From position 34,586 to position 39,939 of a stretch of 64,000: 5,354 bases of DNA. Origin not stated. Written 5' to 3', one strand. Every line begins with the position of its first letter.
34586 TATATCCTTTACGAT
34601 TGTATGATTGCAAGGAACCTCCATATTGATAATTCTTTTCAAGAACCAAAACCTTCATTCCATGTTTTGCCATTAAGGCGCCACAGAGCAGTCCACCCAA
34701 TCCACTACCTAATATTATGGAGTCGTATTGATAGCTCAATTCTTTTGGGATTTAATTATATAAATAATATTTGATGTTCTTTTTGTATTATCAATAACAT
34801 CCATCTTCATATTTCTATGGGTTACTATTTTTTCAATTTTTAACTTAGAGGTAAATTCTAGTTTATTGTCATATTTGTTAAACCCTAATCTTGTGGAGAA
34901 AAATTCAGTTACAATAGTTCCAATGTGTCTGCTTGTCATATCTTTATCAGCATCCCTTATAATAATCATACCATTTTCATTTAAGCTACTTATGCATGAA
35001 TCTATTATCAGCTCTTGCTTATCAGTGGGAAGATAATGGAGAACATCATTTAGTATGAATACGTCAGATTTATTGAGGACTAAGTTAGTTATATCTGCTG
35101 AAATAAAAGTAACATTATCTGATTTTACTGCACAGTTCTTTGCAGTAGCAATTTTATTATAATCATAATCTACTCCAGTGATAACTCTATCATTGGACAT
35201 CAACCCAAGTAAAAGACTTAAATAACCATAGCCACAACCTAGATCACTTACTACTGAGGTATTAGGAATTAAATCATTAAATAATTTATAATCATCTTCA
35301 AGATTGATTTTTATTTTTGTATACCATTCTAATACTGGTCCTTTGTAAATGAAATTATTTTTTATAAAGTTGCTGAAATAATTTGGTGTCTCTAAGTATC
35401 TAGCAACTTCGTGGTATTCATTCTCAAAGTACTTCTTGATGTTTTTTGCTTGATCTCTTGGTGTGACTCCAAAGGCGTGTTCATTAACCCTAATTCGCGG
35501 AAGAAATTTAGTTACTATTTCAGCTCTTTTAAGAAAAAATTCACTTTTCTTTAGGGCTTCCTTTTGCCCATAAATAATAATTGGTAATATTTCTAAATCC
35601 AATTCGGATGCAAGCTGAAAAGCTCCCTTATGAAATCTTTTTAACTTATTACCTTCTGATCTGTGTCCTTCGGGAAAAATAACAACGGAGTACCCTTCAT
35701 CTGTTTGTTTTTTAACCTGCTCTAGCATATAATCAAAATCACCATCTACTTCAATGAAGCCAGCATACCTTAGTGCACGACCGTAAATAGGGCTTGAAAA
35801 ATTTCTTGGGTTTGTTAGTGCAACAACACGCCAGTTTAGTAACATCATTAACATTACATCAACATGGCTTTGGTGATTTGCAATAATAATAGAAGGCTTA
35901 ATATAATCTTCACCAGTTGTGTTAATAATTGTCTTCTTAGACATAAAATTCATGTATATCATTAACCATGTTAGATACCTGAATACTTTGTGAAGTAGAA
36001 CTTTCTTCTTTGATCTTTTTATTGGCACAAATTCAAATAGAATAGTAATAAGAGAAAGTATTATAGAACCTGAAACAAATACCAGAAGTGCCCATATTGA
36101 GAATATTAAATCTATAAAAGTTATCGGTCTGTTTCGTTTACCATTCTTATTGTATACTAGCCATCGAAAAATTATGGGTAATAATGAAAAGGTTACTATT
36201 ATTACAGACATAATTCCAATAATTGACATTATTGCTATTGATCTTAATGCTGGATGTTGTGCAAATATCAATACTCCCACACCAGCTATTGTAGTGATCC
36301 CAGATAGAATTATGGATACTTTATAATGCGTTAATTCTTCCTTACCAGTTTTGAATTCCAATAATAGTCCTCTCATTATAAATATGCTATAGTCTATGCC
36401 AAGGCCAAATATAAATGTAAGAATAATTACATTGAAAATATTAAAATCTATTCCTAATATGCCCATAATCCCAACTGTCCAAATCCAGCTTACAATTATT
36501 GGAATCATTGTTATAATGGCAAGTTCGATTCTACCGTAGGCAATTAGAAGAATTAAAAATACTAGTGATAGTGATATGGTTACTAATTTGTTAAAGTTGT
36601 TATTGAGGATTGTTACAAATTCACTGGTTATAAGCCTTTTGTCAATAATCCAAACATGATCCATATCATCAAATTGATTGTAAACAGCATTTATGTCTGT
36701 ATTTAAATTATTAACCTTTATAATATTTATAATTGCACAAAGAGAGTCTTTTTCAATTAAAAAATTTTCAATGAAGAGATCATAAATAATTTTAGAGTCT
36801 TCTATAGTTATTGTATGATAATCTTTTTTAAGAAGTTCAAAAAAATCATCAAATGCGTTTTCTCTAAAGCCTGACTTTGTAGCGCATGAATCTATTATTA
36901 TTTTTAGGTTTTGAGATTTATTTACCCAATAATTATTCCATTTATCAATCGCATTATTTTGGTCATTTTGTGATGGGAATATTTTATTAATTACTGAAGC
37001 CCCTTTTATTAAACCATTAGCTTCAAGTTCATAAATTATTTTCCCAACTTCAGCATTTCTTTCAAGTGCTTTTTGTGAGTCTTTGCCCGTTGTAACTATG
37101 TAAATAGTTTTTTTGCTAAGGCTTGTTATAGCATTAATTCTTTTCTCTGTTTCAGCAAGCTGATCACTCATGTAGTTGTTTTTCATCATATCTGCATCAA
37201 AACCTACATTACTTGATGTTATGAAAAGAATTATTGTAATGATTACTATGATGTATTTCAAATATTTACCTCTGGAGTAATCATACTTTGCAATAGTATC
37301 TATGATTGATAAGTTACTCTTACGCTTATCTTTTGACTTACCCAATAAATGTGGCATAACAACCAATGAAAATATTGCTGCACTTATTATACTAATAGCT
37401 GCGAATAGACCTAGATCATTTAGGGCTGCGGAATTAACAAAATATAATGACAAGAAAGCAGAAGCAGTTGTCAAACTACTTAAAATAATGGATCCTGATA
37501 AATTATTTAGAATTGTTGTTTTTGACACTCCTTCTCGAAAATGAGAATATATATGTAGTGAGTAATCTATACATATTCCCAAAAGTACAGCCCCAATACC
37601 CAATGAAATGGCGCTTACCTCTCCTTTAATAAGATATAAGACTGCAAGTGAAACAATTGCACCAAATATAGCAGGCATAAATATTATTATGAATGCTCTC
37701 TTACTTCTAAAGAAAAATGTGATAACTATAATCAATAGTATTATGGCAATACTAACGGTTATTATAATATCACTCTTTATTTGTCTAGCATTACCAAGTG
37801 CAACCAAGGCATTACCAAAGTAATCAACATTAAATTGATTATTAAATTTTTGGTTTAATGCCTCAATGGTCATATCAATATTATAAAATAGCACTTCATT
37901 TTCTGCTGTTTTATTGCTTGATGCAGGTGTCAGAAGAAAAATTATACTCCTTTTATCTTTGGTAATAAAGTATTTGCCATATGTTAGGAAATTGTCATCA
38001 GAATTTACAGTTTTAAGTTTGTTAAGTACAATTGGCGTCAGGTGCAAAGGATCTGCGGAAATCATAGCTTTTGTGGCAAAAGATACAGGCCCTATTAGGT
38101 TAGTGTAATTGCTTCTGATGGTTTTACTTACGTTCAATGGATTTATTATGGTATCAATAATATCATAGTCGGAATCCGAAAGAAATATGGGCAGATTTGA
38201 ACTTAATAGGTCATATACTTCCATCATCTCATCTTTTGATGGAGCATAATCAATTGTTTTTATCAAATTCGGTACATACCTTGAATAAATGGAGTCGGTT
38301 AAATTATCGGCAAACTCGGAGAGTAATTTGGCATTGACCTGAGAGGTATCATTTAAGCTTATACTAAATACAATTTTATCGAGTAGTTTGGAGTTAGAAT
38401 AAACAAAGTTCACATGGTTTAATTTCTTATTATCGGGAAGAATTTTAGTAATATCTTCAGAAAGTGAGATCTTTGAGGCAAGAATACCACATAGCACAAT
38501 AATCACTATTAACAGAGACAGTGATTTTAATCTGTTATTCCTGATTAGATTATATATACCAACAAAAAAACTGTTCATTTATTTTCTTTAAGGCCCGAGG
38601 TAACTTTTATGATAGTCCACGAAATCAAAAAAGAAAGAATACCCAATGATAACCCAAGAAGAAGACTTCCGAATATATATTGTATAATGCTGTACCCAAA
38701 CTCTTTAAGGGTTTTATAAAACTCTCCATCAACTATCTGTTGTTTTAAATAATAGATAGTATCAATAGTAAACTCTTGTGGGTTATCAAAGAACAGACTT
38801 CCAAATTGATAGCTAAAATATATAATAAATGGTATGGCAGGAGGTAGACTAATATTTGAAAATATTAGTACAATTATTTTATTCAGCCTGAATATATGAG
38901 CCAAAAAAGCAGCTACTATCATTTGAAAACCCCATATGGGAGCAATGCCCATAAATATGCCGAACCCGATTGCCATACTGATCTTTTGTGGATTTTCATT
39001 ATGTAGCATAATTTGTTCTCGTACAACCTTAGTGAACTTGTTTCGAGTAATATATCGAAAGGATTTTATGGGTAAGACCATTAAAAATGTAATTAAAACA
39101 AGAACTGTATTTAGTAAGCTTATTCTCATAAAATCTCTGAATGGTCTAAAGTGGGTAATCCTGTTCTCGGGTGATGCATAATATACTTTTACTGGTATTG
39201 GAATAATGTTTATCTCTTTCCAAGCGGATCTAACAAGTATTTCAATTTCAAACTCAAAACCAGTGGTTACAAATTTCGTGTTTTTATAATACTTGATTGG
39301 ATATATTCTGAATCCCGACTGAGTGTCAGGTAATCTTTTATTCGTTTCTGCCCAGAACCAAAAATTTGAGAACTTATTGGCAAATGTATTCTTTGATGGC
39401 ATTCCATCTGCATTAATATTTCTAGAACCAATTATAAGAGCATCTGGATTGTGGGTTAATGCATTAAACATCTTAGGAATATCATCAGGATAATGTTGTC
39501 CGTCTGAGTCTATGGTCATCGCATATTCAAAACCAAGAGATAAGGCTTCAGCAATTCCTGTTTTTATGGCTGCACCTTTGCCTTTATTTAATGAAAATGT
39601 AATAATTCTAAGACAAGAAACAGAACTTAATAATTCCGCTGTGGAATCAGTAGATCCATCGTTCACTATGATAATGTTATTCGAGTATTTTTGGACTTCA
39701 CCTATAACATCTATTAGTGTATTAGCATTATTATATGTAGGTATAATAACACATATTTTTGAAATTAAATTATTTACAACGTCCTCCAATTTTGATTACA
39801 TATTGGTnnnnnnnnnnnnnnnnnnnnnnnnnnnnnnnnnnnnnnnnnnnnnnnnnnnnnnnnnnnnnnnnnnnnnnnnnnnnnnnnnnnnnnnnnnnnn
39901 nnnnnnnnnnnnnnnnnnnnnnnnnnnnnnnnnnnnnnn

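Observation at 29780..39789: Six-gene overlapped operon for lipid tailoring and export with no chain-building core - best candidate for an undescribed envelope-lipid system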

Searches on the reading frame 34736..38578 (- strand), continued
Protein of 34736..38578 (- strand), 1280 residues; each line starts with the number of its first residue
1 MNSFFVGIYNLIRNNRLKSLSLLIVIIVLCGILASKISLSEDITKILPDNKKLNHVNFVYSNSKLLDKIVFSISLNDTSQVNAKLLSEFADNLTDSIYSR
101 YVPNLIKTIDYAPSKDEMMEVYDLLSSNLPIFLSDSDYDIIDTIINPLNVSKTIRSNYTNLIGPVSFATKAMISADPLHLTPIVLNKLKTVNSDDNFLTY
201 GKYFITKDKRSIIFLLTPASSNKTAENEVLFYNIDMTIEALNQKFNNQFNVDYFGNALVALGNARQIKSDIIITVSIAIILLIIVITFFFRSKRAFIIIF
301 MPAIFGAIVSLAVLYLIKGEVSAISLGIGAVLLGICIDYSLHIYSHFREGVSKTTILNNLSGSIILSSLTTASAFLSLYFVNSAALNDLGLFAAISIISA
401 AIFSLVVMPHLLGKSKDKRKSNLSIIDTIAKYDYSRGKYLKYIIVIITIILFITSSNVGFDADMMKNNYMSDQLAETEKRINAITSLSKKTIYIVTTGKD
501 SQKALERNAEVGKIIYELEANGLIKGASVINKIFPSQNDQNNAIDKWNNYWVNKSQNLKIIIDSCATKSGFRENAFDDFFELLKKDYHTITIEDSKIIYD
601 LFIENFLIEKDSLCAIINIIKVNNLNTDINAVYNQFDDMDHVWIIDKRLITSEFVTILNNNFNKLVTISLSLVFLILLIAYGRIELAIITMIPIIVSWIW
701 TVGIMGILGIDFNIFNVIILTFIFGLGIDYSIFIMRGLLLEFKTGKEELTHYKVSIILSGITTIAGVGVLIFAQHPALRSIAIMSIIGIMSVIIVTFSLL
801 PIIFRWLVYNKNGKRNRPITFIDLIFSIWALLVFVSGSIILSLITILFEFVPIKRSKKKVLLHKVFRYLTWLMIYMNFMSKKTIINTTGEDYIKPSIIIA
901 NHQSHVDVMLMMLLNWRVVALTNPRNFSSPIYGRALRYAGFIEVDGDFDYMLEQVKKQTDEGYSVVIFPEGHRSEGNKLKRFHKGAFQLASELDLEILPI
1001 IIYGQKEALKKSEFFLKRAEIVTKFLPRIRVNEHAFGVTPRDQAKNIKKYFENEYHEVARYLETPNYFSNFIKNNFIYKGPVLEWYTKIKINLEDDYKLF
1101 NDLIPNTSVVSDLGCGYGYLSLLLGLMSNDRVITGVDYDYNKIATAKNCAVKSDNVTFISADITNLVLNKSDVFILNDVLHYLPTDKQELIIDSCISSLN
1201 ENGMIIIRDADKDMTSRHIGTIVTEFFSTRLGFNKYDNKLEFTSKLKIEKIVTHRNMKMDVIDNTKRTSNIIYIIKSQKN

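Call 48: find_encoding_contigs(protein=P0190, flank=10000, max_places=1)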
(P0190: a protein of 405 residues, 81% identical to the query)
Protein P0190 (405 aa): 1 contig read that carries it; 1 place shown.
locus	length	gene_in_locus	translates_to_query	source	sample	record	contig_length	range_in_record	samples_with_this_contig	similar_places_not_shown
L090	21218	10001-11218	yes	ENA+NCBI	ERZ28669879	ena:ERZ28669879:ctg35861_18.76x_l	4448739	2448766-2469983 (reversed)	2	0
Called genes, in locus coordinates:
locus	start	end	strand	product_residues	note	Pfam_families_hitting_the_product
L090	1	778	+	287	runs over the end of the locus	PF00140:Sigma70_r1_2, PF04542:Sigma70_r2, PF04539:Sigma70_r3, PF04545:Sigma70_r4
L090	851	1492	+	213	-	PF00834:Ribul_P_3_epim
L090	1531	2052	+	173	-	PF13279:4HBT_2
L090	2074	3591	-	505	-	-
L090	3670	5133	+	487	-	PF01546:Peptidase_M20, PF07687:M20_dimer (weak)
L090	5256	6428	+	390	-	PF00070:Pyr_redox (faint), PF01134:GIDA (faint), PF07992:Pyr_redox_2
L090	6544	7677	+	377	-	-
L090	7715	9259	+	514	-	PF00221:Lyase_aromatic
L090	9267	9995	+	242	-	PF00106:adh_short, PF01370:Epimerase (weak), PF08659:KR, PF13561:adh_short_C2, PF16363:GDP_Man_Dehyd (faint)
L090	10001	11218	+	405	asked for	PF00109:ketoacyl-synt, PF02801:Ketoacyl-synt_C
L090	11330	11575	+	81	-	PF00550:PP-binding (weak)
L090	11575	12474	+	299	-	PF03279:Lip_A_acyltrans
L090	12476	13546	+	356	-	PF21212:Dimerisation2-like_dom, PF00891:Methyltransf_2, PF13489:Methyltransf_23, PF08242:Methyltransf_12 (weak), PF13649:Methyltransf_25 (weak)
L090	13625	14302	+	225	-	PF02493:MORN (weak)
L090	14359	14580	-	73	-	PF11387:DUF2795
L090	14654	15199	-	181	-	PF01923:Cob_adeno_trans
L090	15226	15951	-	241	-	PF02463:SMC_N, PF20720:nSTAND3 (faint), PF00005:ABC_tran, PF13304:AAA_21 (faint)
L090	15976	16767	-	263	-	PF01596:Methyltransf_3 (weak), PF13578:Methyltransf_24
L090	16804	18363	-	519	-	-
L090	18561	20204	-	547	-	PF16409:DUF5017 (weak), PF18962:Por_Secre_tail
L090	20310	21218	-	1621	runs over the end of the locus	PF16561:AMPK1_CBM (faint), PF22058:X25_BaPul_like, PF00932:LTD, PF00801:PKD, PF18911:PKD_4 (weak), PF18370:RGI_lyase (faint), PF18962:Por_Secre_tail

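Call 54: search_protein_families(library=ncbifam, proteins=[L014:784-2325:+, L090:7715-9259:+, L090:6544-7677:+, L003:18420-19025:+, L014:8061-8711:+, L014:17591-19195:+], max_evalue=0.00001)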
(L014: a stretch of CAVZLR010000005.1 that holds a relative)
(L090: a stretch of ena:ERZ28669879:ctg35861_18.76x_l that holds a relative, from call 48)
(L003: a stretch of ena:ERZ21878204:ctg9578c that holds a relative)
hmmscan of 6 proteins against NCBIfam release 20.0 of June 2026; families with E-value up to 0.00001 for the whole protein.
L014:784-2325:+ (513 aa): 8 families
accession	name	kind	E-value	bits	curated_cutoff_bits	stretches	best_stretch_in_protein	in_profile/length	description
NF053541.1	FlxA_rubin_TAL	equivalog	9.6e-258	855.6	700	1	10-504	2-496/498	flexirubin biosynthesis tyrosine ammonia-lyase FlxA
NF006871.0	PRK09367.1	subfamily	4.8e-132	441.2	524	1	1-505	3-493/505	histidine ammonia-lyase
TIGR01225.1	hutH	equivalog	8.7e-132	440.1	539.15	1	2-504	1-489/506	histidine ammonia-lyase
TIGR04475.1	Phe_D_beta_mut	equivalog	1.4e-120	403.4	800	1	4-504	4-509/510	phenylalanine aminomutase (D-beta-phenylalanine forming)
TIGR03832.1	Tyr_2_3_mutase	equivalog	4.6e-113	378.4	501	1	11-499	8-502/507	tyrosine 2,3-aminomutase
TIGR01226.1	phe_am_lyase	equivalog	2.2e-74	251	519.15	1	35-480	67-518/680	phenylalanine ammonia-lyase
NF041222.1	BagA_FevW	exception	5.2e-74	249.7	1000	1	24-492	24-502/529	bagremycin/ferroverdin biosynthesis tyrosine ammonia-lyase BagA/FevW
TIGR04473.1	taxol_Phe_23mut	exception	2.9e-52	177.9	1250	1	49-473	78-507/687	phenylalanine aminomutase (L-beta-phenylalanine forming)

L090:7715-9259:+ (514 aa): 8 families
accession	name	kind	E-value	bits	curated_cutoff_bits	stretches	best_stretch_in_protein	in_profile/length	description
NF053541.1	FlxA_rubin_TAL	equivalog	4.3e-253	840.2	700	1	11-506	3-498/498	flexirubin biosynthesis tyrosine ammonia-lyase FlxA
NF006871.0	PRK09367.1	subfamily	7.6e-129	430.6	524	1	2-505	4-493/505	histidine ammonia-lyase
TIGR01225.1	hutH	equivalog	6.5e-128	427.4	539.15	1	3-506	2-491/506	histidine ammonia-lyase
TIGR04475.1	Phe_D_beta_mut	equivalog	5.5e-119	398.1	800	1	7-492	8-497/510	phenylalanine aminomutase (D-beta-phenylalanine forming)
TIGR03832.1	Tyr_2_3_mutase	equivalog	7.5e-113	377.7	501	1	11-490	8-493/507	tyrosine 2,3-aminomutase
TIGR01226.1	phe_am_lyase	equivalog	5.9e-80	269.4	519.15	1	1-469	32-507/680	phenylalanine ammonia-lyase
NF041222.1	BagA_FevW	exception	4e-74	250.1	1000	1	25-489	25-499/529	bagremycin/ferroverdin biosynthesis tyrosine ammonia-lyase BagA/FevW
TIGR04473.1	taxol_Phe_23mut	exception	1e-55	189.3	1250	1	21-471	48-505/687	phenylalanine aminomutase (L-beta-phenylalanine forming)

L090:6544-7677:+ (377 aa): 0 families

L003:18420-19025:+ (201 aa): 0 families

L014:8061-8711:+ (216 aa): 1 family
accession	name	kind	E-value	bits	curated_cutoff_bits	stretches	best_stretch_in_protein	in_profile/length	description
NF053540.1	LolB2_flexi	equivalog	5e-23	81.9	60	1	12-211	7-201/203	flexirubin biosynthesis protein LolB2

L014:17591-19195:+ (535 aa): 18 families
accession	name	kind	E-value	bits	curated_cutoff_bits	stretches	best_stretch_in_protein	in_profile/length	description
TIGR02734.1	crtI_fam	subfamily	5e-28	98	238.1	1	36-504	1-471/504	phytoene desaturase family protein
TIGR02730.1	carot_isom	equivalog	1.8e-25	89.7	586.9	1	36-512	3-481/493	carotenoid isomerase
NF058655.1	CrtID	equivalog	5.7e-22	78.2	640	1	36-513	1-475/478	bifunctional phytoene desaturase/3,4-desaturase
TIGR02733.1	desat_CrtD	equivalog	3.1e-20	72.3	549.7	1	34-479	2-448/492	C-3',4' desaturase CrtD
NF045689.1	BCarotKetCrtO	equivalog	1.7e-14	53.3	1000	1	32-384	2-376/563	beta-carotene ketolase CrtO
NF005560.0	PRK07233.1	equivalog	5.7e-14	51.8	252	1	35-89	2-56/435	hypothetical protein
NF045637.1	carotdesatCrtDProt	equivalog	2e-13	49.7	580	1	36-322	1-290/485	1-hydroxycarotenoid 3,4-desaturase CrtD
NF042421.1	hydcarot_desat_CrtD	equivalog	3.2e-10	39.1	500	1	34-369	2-333/487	1-hydroxycarotenoid 3,4-desaturase CrtD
TIGR03467.1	HpnE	equivalog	3.9e-10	39.6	283.05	1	36-89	1-56/430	hydroxysqualene dehydroxylase HpnE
NF005547.0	PRK07208.1-3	equivalog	1.6e-09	37.1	380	1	30-106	1-75/465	hypothetical protein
NF005548.0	PRK07208.1-4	equivalog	1.8e-08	33.5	389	1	32-107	2-75/488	hypothetical protein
NF033623.1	urate_HpxO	equivalog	7.2e-08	31.7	500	0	35-64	1-30/381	FAD-dependent urate hydroxylase HpxO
TIGR02731.1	phytoene_desat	equivalog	1.6e-07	30.4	569.4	1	35-91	1-58/453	15-cis-phytoene desaturase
NF009409.0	PRK12770.1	subfamily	2.1e-07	30.3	343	1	29-72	14-57/360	putative glutamate synthase subunit beta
NF009410.0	PRK12771.1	subfamily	6e-07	28.4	516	1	31-71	136-176/566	NAD(P)-binding protein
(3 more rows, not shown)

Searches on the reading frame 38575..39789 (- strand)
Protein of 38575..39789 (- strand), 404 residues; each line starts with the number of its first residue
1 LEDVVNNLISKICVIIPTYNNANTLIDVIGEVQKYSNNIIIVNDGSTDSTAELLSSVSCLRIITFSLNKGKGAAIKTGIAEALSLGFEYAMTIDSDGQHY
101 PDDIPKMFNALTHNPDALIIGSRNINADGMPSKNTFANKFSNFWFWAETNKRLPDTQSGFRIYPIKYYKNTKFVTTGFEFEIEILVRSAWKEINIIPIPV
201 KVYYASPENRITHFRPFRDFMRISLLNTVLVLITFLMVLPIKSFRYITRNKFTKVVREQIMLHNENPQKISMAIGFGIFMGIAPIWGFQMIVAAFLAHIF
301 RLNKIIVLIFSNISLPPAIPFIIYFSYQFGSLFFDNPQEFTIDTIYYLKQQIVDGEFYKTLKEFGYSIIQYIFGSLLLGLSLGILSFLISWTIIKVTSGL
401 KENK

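Call 3: search_protein_families(library=pfam, proteins=[window:38575-39789:-], max_evalue=0.01)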
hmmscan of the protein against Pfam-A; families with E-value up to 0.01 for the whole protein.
window:38575-39789:- (404 aa): 3 families
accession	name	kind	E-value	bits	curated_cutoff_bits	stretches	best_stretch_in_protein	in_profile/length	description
PF00535.33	Glycos_transf_2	-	3.1e-24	86.2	23.3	1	13-162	1-153/168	Glycosyl transferase family 2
PF09835.14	DUF2062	-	3.6e-24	85.8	27.4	1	257-396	8-140/147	Uncharacterized protein conserved in bacteria (DUF2062)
PF10111.15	Glyco_tranf_2_2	-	1.3e-06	28.5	27.3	1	14-120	2-120/276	Glycosyltransferase like family 2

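Call 4: search_protein_families(library=ncbifam, proteins=[window:38575-39789:-], max_evalue=0.01)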
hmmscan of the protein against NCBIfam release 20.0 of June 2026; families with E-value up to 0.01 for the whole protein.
window:38575-39789:- (404 aa): 19 families
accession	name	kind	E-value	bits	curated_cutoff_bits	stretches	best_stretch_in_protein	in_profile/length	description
TIGR04182.1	glyco_TIGR04182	equivalog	5.5e-29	101.5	325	1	12-225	2-212/293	S-layer glycoprotein N-glycosyltransferase AglJ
NF058614.1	PPMAGASynPpgS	equivalog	3.5e-24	85.5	370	1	13-205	3-199/226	polyprenyl-phospho-N-acetylgalactosaminyl synthase PpgS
TIGR03937.1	PgaC_IcaA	equivalog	8.6e-13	48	422.3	1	9-116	44-155/407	poly-beta-1,6-N-acetyl-D-glucosamine synthase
NF041391.1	DPhHxTase_Halo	equivalog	6e-11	41.7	375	1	18-201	3-182/213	dolichyl-phosphate hexose transferase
NF047588.1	GlcsyltransPgfSStrep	equivalog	7.3e-11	41.8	500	1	11-164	2-160/308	glycosyltransferase PgfS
NF041875.1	EPS_EpsD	equivalog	1e-09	38.2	370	1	13-128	2-121/325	exopolysaccharide biosynthesis glycosyltransferase EpsD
NF047683.1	TeichurnBiosyTuaG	equivalog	2.3e-09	37.3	400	1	10-129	6-130/252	teichuronic acid biosynthesis protein TuaG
NF007986.1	PRK10714.1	equivalog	6.4e-09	35.3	529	1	8-161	4-162/316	undecaprenyl-phosphate 4-deoxy-4-formamido-L-arabinose transferase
TIGR04283.1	glyco_like_mftF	equivalog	3.5e-08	33.3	182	1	12-82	1-71/221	TIGR04283 family arsenosugar biosynthesis glycosyltransferase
TIGR03111.1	glyc2_xrt_Gpos1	hypoth_equivalog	5.2e-08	32.1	363.95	1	9-117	48-162/439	TIGR03111 family XrtG-associated glycosyltransferase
NF047382.1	T4SS_eff_BspA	equivalog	2.5e-07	30.7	300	1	238-393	19-164/179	type IV secretion system effector BspA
NF007482.0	PRK10073.1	equivalog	8.8e-07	28.2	423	1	8-108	4-107/334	glycosyltransferase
TIGR03469.1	HpnB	hypoth_equivalog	8.2e-05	21.8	379.25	1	7-112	41-161/386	hopene-associated glycosyltransferase HpnB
TIGR01556.1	rhamnosyltran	subfamily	8.4e-05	21.9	200.55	1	23-125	8-113/281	rhamnosyltransferase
TIGR03546.1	TIGR03546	subfamily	0.00022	21.1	79.45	1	263-395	12-133/154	TIGR03546 family protein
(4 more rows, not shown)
